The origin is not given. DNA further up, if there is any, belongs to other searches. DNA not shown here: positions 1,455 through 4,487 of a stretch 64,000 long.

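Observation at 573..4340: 1255-aa lipoprotein with an acidic tandem-repeat linker and about 25 ankyrin repeats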

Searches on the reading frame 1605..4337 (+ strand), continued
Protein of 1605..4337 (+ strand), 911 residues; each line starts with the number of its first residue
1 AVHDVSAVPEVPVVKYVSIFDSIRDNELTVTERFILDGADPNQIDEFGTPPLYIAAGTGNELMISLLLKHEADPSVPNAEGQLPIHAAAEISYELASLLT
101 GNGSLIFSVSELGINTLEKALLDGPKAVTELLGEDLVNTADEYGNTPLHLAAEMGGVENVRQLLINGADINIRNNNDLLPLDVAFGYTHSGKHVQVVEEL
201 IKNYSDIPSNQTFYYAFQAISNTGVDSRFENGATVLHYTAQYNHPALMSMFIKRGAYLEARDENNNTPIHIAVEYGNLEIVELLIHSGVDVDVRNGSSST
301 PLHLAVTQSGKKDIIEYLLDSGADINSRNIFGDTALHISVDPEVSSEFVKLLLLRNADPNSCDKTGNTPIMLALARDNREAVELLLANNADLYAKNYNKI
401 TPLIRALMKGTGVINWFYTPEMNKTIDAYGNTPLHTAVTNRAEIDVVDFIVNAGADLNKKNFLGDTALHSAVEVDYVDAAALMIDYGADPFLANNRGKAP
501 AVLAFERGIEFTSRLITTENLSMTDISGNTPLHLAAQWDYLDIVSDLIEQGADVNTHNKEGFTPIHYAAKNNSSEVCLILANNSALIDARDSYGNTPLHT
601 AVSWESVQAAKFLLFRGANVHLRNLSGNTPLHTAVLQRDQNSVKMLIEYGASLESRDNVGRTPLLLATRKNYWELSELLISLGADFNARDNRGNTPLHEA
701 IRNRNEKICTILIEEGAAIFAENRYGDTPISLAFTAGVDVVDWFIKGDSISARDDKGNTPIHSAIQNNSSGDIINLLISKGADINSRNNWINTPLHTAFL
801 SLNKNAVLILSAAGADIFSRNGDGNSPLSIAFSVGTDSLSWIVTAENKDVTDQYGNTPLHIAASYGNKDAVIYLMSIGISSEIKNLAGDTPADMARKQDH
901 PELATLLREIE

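Call 29: fold_search(model_id=the predicted structure, library=pdb)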
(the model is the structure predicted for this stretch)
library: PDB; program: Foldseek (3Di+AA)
matches with E <= 10: 1388; with E <= 0.001: 867
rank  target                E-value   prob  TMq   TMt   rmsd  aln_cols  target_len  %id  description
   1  8cs9_A                1.2e-38  1.00  0.34  0.38  32.6       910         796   25  Composite reconstruction of Class 1 of the erythrocyte ankyrin-1 complex (released 2022-07-20)
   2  4rlv                  8.2e-38  1.00  0.36  0.38  30.5       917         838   24  Crystal Structure of AnkB 24 Ankyrin Repeats in Complex with AnkR Autoinhibition Segment (released 2014-11-26)
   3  5y4d                  1.0e-31  1.00  0.28  0.36  27.1       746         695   25  Crystal Structure of AnkB Ankyrin Repeats in Complex with AnkR/AnkB Chimeric Autoinhibition Segment (released 2017-09-13)
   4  5vkq_A                8.7e-31  1.00  0.35  0.23  32.4      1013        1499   22  Structure of a mechanotransduction ion channel Drosophila NOMPC in nanodisc (released 2017-06-28)
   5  7tw3_G                9.1e-29  1.00  0.33  0.44  17.0       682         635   26  Cryo-EM structure of human ankyrin complex (B2P1A1) from red blood cell (released 2022-06-08)
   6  6mol_A                3.9e-25  1.00  0.21  0.39  18.1       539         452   31  Monoextended DARPin M_R12 complex with EpoR (released 2019-06-05)
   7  9goa_A                6.1e-25  1.00  0.27  0.24  34.0       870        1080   21  Pore state of alpha-Latrotoxin (released 2024-10-16)
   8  5leb                  7.4e-25  1.00  0.20  0.35  15.5       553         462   28  Crystal structure of DARPin-DARPin rigid fusion, variant DDD_D12_06_D12_06_D12 (released 2017-08-02)
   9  5lec                  4.0e-24  1.00  0.18  0.33  19.0       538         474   29  Crystal structure of DARPin-DARPin rigid fusion, variant DDD_D12_12_D12_12_D12 (released 2017-08-02)
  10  9go9_A                4.5e-24  1.00  0.29  0.24  22.7       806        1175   22  Prepore state of alpha-Latrotoxin (released 2024-10-16)
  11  5le2_A                6.7e-24  1.00  0.17  0.31  22.2       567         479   28  Crystal structure of DARPin-DARPin rigid fusion, variant DDD_D12_15_D12_15_D12 (released 2017-08-02)
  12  5lee                  2.5e-23  1.00  0.16  0.30  23.4       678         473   24  Crystal structure of DARPin-DARPin rigid fusion, variant DDD_D12_12_D12_12_D12 (released 2017-08-02)
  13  5led                  2.9e-22  1.00  0.17  0.33  17.1       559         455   26  Crystal structure of DARPin-DARPin rigid fusion, variant DDD_D12_12_D12_12_D12 (released 2017-08-02)
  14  7uzu_A                4.3e-22  1.00  0.30  0.57  17.2       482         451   27  Ankyrin-1 (N-terminal region of membrane binding domain, local refinement from consensus reconstruction; bound to N-te (released 2022-07-20)
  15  7ykr_A                5.2e-21  1.00  0.26  0.23  35.3       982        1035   16  Structure of TRPA1 in Drosophila melanogaster in a state with 17 ankyrin repeats determined (released 2023-07-26)
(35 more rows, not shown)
